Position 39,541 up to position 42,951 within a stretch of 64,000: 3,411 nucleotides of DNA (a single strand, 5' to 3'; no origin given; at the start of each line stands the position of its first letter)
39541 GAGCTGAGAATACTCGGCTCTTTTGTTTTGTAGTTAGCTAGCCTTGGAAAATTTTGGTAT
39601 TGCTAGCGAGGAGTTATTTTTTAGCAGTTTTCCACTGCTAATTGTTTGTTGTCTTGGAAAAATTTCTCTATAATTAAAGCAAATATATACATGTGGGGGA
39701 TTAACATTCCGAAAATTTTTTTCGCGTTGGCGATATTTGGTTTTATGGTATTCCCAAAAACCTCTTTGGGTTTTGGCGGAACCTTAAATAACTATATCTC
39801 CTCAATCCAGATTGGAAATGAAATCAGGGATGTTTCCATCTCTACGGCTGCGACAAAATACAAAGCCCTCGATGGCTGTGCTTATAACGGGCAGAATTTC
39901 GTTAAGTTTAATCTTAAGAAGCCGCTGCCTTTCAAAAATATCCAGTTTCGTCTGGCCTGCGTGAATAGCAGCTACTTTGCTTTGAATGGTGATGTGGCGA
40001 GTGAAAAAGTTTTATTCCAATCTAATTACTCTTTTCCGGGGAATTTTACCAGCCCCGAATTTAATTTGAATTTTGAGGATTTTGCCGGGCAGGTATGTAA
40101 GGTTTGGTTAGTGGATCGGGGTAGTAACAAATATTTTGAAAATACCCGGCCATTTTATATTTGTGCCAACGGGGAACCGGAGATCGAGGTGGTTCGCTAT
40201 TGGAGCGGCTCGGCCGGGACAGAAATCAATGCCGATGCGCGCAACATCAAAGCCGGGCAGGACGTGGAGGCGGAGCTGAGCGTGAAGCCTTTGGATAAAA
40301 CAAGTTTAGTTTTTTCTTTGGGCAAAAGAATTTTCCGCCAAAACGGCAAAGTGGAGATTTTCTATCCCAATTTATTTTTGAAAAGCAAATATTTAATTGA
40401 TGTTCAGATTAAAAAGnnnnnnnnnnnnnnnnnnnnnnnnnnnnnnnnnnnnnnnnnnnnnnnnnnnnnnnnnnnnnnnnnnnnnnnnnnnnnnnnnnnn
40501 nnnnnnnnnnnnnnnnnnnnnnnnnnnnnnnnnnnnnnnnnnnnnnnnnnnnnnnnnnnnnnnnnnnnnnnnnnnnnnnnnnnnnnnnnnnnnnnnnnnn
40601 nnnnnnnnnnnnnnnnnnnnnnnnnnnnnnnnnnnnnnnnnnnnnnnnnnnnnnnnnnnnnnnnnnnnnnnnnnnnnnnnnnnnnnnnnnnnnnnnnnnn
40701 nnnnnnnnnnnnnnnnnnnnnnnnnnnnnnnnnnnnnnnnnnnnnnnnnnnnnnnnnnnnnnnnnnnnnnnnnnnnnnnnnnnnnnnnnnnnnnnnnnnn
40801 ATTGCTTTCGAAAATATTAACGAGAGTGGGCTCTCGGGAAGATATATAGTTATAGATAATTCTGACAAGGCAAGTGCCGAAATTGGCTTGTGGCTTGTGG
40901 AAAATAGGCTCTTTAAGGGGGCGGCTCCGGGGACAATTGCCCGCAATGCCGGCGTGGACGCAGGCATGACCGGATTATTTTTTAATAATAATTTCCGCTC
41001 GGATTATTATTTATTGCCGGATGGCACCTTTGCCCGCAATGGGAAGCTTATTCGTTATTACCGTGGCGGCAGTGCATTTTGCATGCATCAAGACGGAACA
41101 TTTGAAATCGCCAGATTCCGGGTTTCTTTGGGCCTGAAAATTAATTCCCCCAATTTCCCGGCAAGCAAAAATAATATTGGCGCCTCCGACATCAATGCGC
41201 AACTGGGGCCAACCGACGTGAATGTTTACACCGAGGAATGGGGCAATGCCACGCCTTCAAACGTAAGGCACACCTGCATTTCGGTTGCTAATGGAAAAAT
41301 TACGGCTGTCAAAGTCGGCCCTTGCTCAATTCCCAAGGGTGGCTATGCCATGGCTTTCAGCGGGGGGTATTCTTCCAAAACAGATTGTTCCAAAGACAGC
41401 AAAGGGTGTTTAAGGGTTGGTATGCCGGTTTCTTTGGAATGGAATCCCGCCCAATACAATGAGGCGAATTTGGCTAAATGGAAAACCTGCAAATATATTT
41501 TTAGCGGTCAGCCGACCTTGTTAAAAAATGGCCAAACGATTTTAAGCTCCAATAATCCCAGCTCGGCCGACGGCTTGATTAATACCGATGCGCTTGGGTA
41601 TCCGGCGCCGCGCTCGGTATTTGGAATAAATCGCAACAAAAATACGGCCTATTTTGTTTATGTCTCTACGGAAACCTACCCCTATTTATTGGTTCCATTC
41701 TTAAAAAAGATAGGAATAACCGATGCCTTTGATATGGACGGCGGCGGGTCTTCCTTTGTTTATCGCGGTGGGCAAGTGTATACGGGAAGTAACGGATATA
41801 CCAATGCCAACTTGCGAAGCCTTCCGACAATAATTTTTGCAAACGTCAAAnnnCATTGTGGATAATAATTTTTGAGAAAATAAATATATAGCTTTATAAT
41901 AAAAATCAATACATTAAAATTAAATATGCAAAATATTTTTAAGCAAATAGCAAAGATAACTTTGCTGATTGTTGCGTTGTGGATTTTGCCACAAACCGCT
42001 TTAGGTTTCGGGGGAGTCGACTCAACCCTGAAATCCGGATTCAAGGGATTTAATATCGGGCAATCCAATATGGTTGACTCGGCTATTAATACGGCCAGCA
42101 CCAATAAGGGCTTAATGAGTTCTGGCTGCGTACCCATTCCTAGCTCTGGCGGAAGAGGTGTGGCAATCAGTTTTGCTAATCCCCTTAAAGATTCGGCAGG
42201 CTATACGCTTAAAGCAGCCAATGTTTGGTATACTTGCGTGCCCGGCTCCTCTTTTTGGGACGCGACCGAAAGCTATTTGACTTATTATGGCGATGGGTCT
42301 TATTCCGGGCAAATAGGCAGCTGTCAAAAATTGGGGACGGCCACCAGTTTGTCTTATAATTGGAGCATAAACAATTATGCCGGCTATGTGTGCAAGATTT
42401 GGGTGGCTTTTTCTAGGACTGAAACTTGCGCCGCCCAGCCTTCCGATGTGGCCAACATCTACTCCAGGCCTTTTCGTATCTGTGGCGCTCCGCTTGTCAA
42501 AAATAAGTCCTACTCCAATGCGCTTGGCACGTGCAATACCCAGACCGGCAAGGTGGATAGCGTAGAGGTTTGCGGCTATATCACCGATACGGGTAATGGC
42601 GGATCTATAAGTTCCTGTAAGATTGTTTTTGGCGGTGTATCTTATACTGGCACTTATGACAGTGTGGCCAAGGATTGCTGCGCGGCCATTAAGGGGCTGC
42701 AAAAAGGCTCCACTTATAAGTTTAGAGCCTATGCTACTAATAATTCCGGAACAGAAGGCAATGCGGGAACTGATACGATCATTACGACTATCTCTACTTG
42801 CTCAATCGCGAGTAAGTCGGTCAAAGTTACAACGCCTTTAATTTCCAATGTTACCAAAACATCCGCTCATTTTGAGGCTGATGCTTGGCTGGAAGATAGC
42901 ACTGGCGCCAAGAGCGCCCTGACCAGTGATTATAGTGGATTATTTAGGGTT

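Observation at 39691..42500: Shared novel N-terminal domain on the phosphodiester-glycosidase protein and the giant protein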

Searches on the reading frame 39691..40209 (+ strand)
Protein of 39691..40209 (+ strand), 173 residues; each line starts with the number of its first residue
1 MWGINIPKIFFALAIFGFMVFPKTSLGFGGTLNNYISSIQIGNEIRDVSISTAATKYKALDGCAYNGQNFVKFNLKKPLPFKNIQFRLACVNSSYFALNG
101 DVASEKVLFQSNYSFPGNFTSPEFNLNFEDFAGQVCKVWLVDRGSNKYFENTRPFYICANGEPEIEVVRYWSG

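Call 19: search_solved_structures(query=A2, max_evalue=10)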
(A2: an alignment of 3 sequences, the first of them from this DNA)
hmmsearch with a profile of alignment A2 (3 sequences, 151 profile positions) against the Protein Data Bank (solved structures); distinct sequences matched with E-value up to 10: 2.
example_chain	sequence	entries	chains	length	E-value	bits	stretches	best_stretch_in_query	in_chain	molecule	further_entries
5tvl_A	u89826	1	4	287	0.18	15.1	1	68-130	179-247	Foldase protein PrsA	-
6wyc_A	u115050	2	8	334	0.48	13.8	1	33-81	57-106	Glyceraldehyde-3-phosphate dehydrogenase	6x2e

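Call 22: predict_structure(alignment_id=A2)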
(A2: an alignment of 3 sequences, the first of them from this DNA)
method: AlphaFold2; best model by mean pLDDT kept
length: 149 residues; sequences in the alignment: 3
mean_pLDDT: 68.8   pTM: 0.66
mean pLDDT of the five models: 68.8, 67.9, 67.6, 67.0, 66.9
residues with pLDDT >= 90: 0; 70-90: 84; 50-70: 52; < 50: 13
segments of 3 or more residues with pLDDT < 50: 1-5, 143-149
pLDDT, mean of each block of 10 residues (from residue 1): 49 82 66 71 77 74 79 75 54 66 76 76 67 71 45
secondary structure, 60 per line:
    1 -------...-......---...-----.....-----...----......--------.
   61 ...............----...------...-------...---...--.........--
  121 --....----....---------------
elements in order: E12-17 E21-23 H29-33 E39-41 E46-51 E60-68 H69-75 E89-91 E99-101 E110-118 E123-126 E131-134

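Call 24: search_protein_representatives(alignment_id=A2)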
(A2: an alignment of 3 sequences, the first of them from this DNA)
Query: 3 sequences, 151 profile positions. Proteins with E-value up to 0.001 (for the whole library): 7; up to 1e-10: 3; up to 1e-30: 2. The best 7 are listed.
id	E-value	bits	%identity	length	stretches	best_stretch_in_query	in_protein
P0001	1.2e-75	269.0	-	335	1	1-151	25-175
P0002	4.5e-66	237.9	-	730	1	1-151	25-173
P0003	5.5e-13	65.6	-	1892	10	41-100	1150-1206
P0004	9.5e-06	42.1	-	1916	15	122-143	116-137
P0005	1.4e-05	41.5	-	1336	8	56-83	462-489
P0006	9.8e-05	38.8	-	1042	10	56-91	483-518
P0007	4.1e-04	36.7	-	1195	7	5-103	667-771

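Call 27: find_encoding_contigs(protein=P0002, flank=10000, max_places=6)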
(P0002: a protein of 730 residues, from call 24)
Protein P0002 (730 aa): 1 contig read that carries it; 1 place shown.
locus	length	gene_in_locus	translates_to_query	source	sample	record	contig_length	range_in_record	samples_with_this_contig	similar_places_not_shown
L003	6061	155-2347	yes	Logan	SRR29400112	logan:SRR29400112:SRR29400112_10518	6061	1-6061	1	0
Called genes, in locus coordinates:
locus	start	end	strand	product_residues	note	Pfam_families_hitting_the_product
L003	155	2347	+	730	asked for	PF09992:NAGPA (weak)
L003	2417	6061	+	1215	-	?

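Call 32: find_related_loci(query=A3, collection=genome_contigs, flank=10000)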
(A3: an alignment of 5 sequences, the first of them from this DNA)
Query A3 (173 aa) in genome_contigs; peptide patterns used: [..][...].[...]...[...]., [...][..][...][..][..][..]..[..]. (x = any residue, [..] = any of these).
25 stretches matched a pattern; 1 encode a relative of the query (tblastn E <= 1e-3); 1 distinct loci.
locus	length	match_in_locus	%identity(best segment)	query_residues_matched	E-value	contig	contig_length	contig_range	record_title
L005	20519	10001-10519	95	1-173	8e-112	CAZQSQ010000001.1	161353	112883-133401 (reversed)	MAG TPA_asm: uncultured Candidatus Saccharibacteria bacterium isolate binchicken_co20_432 genome assembly, contig: NODE_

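Call 38: find_related_loci(query=A3, collection=metagenome_contigs, flank=10000)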
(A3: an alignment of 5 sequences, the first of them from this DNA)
Query A3 (173 aa) in metagenome_contigs; peptide patterns used: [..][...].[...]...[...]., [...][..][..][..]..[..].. (x = any residue, [..] = any of these).
94 stretches matched a pattern; 1 encode a relative of the query (tblastn E <= 1e-3); 1 distinct loci.
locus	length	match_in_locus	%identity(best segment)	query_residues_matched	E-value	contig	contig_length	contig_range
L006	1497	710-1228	95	1-173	4e-121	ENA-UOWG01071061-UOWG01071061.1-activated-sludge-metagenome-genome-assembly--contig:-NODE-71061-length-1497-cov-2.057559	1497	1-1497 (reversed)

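Call 39: find_related_loci(query=A3, collection=viral_contigs, flank=5000)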
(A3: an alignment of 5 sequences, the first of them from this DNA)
Query A3 (173 aa) in viral_contigs; peptide patterns used: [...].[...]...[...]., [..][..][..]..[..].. (x = any residue, [..] = any of these).
75 stretches matched a pattern, but none encodes a relative of the query by tblastn (E <= 1e-3).

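Call 53: fold_search(model_id=the predicted structure, library=pdb)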
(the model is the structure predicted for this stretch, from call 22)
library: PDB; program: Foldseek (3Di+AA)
matches with E <= 10: 1508; with E <= 0.001: 0
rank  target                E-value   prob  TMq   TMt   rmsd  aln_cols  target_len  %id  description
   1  7q9r                  4.0e-03  0.97  0.43  0.43   5.7       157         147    5  Cocrystal structure of PDE6D bound to NRAS peptide (released 2022-01-19)
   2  2ji0                  9.9e-03  0.91  0.41  0.43   6.1       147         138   10  CRYSTAL STRUCTURE OF RHOGDI K138Y, K141Y MUTANT (released 2007-05-08)
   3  1hh4_E                1.1e-02  0.95  0.44  0.38   5.5       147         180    9  Rac1-RhoGDI complex involved in NADPH oxidase activation (released 2001-08-28)
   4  1rho_C                1.1e-02  0.95  0.44  0.46   5.8       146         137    8  STRUCTURE OF RHO GUANINE NUCLEOTIDE DISSOCIATION INHIBITOR (released 1997-10-15)
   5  1hh4_D                1.3e-02  0.95  0.45  0.38   5.6       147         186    9  Rac1-RhoGDI complex involved in NADPH oxidase activation (released 2001-08-28)
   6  2n80_MODEL_1_B        1.3e-02  0.93  0.45  0.40   7.1       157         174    9  p75NTR DD:RhoGDI (released 2015-12-23)
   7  1ds6_B                1.3e-02  0.96  0.47  0.41   5.3       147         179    8  CRYSTAL STRUCTURE OF A RAC-RHOGDI COMPLEX (released 2000-07-12)
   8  2jhw_A                1.4e-02  0.93  0.44  0.46   5.5       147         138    7  CRYSTAL STRUCTURE OF RHOGDI E155A, E157A MUTANT (released 2007-05-08)
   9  9x54                  1.4e-02  0.90  0.42  0.44   6.0       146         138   12  Crystal structure of RhoGDI2 in complex with Compound 3054b (released 2025-10-29)
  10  7qjk_AAA              1.4e-02  0.90  0.42  0.42   5.9       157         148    4  Crystal structure of PDE6D in complex with Compound-2 (released 2022-01-26)
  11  5wsz_B                1.4e-02  0.89  0.40  0.37   5.5       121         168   12  Crystal structure of a lytic polysaccharide monooxygenase,BtLPMO10A, from Bacillus thuringiensis (released 2017-02-22)
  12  7q9q                  1.5e-02  0.94  0.45  0.45   5.6       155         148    7  Crystal structure of PDE6D Geranylgeranylated cystein complex (released 2022-01-19)
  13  4jvb                  1.5e-02  0.93  0.35  0.36   4.2       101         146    7  Crystal structure of PDE6D in complex with the inhibitor rac-2 (released 2013-05-22)
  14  1ft3_B                1.7e-02  0.94  0.45  0.48   5.6       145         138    8  CRYSTAL STRUCTURE OF TRUNCATED RHOGDI K141A MUTANT (released 2001-05-02)
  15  9hmc_A                2.1e-02  0.87  0.42  0.42   6.2       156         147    6  Crystal structure of PDE6D in complex with compound 5e (released 2025-12-24)
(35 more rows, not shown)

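Call 54: fold_search(model_id=the predicted structure, library=viral)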
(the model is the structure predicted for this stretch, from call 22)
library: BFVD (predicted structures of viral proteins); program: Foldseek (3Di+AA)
matches with E <= 10: 996; with E <= 0.001: 0
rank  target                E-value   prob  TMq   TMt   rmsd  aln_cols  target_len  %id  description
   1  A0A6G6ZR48            5.7e-03  0.99  0.39  0.30   4.5       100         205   12  (no name in the UniProt tables at hand)
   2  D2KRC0                1.1e-02  0.77  0.34  0.11  15.7       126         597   13  (no name in the UniProt tables at hand)
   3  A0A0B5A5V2            1.3e-02  0.96  0.42  0.11   5.5       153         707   13  (no name in the UniProt tables at hand)
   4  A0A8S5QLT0            1.5e-02  0.91  0.39  0.26   8.3       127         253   11  Uncharacterized protein [Siphoviridae sp. ct58g5]
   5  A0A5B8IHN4            1.7e-02  0.99  0.44  0.25   4.4       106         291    9  Uncharacterized protein [Mimiviridae sp. ChoanoV1]
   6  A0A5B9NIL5            1.7e-02  0.57  0.28  0.07   7.2       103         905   11  Putative tail protein [Bacillus phage vB_BspS_SplendidRed]
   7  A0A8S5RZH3            2.0e-02  0.92  0.44  0.17   6.8       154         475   18  Uncharacterized protein [Myoviridae sp. ctNQV2]
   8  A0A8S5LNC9            2.0e-02  0.90  0.36  0.31   6.5       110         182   10  Baseplate component [Myoviridae sp. ctR2338]
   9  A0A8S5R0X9            2.0e-02  0.69  0.28  0.21   6.7       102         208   11  Uncharacterized protein [Myoviridae sp. ctPVE25]
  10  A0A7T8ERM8            2.2e-02  0.89  0.33  0.23   4.4        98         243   15  (no name in the UniProt tables at hand)
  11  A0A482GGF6            2.6e-02  0.63  0.28  0.34  11.8       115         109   10  (no name in the UniProt tables at hand)
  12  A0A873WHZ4            2.6e-02  0.51  0.23  0.34   6.1        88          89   11  Uncharacterized protein [Streptomyces phage Shady]
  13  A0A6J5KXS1            2.8e-02  0.66  0.28  0.14   6.2       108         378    8  Uncharacterized protein [uncultured Caudovirales phage]
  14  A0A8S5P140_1          2.9e-02  0.63  0.35  0.07   9.3       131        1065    9  Spore coat protein H kinase fold, TRANSFERASE [Myoviridae sp. ctrCp2]
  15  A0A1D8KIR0            3.1e-02  0.75  0.35  0.07  15.2       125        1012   12  Baseplate hub + tail lysozyme [Synechococcus phage S-CAM3]
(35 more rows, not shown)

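Call 60: search_protein_families(library=pfam, alignment_id=A3, max_evalue=10)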
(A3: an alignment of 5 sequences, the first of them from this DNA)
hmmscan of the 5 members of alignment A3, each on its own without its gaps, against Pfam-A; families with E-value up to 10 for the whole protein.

A. member 1, seq(173 aa): 0 families

B. families by the number of members that match (of 5 scanned): 1 family
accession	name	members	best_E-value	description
PF03995.18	Inhibitor_I36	1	0.068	Peptidase inhibitor family I36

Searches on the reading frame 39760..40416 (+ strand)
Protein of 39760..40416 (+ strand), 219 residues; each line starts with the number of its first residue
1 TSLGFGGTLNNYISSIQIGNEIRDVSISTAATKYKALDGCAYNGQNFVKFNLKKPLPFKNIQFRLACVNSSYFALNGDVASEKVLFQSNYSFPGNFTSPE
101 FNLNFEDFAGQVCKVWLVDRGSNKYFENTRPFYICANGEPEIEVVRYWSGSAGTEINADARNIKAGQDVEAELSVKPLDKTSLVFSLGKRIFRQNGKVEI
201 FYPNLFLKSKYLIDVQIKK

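Call 10: find_homologous_proteins(query=window:39760-40416:+, max_evalue=0.01)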
Query seq(219 aa) (219 aa): 1 proteins with E <= 0.01 among 112 candidates.
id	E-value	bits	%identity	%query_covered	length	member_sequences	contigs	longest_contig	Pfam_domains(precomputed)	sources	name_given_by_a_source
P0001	5.3e-74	267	57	99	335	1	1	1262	-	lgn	-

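Call 28: find_encoding_contigs(protein=P0001, flank=10000, max_places=6)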
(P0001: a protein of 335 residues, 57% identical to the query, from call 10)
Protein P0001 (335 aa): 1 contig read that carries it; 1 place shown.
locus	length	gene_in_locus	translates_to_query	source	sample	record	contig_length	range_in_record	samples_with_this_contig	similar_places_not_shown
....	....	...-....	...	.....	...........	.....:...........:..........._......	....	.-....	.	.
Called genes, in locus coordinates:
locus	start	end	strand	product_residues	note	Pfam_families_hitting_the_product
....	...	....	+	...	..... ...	-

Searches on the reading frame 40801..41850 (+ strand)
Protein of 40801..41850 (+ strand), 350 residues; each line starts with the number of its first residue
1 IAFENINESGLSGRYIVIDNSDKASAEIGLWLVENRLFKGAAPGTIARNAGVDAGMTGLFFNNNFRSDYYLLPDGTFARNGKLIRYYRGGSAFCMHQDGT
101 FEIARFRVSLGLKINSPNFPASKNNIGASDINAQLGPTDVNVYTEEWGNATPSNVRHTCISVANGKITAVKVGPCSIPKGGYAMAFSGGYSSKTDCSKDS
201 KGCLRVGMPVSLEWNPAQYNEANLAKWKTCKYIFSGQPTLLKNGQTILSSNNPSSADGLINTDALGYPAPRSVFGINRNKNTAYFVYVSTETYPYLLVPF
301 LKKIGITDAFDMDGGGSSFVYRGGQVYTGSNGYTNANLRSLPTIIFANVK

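Call 61: find_homologous_proteins(query=window:40801-41850:+, max_evalue=0.001)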
Query window:40801-41850:+: 3484 candidates shared short words with the query, none scored E <= 0.001.

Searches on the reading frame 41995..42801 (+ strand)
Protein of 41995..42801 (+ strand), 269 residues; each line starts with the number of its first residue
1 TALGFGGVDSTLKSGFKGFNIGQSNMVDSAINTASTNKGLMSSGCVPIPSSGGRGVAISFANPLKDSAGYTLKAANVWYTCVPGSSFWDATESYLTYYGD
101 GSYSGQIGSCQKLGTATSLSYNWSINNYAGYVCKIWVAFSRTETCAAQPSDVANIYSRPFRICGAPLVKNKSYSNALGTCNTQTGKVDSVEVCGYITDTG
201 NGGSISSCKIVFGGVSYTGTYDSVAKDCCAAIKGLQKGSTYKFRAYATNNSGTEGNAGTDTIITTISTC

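Call 12: find_homologous_proteins(query=window:41995-42801:+, max_evalue=0.01)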
Query seq(269 aa): 408 candidates shared short words with the query, none scored E <= 0.01.

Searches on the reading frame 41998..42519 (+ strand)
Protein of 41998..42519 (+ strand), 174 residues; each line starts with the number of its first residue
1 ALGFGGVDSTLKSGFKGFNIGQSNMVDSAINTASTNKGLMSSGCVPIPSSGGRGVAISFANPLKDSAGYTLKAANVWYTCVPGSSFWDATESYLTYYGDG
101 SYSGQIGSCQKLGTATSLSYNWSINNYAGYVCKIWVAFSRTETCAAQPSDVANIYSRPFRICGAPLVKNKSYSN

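Call 50: predict_structure(alignment_id=A4)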
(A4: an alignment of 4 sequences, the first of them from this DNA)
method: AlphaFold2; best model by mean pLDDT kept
length: 174 residues; sequences in the alignment: 4
mean_pLDDT: 42.2   pTM: 0.40
mean pLDDT of the five models: 42.2, 39.9, 38.5, 37.0, 35.4
residues with pLDDT >= 90: 0; 70-90: 0; 50-70: 52; < 50: 122
segments of 3 or more residues with pLDDT < 50: 1-7, 26-43, 49-52, 64-109, 123-128, 140-174
pLDDT, mean of each block of 10 residues (from residue 1): 42 56 45 32 47 54 46 39 37 30 40 53 47 50 43 32 30 35
secondary structure, 60 per line:
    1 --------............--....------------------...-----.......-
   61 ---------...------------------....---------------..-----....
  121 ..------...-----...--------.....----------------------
elements in order: H9-14 E15-20 E23-26 E45-47 E53-59 E70-72 H91-94 E117-122 E129-131 E137-139 H148-152
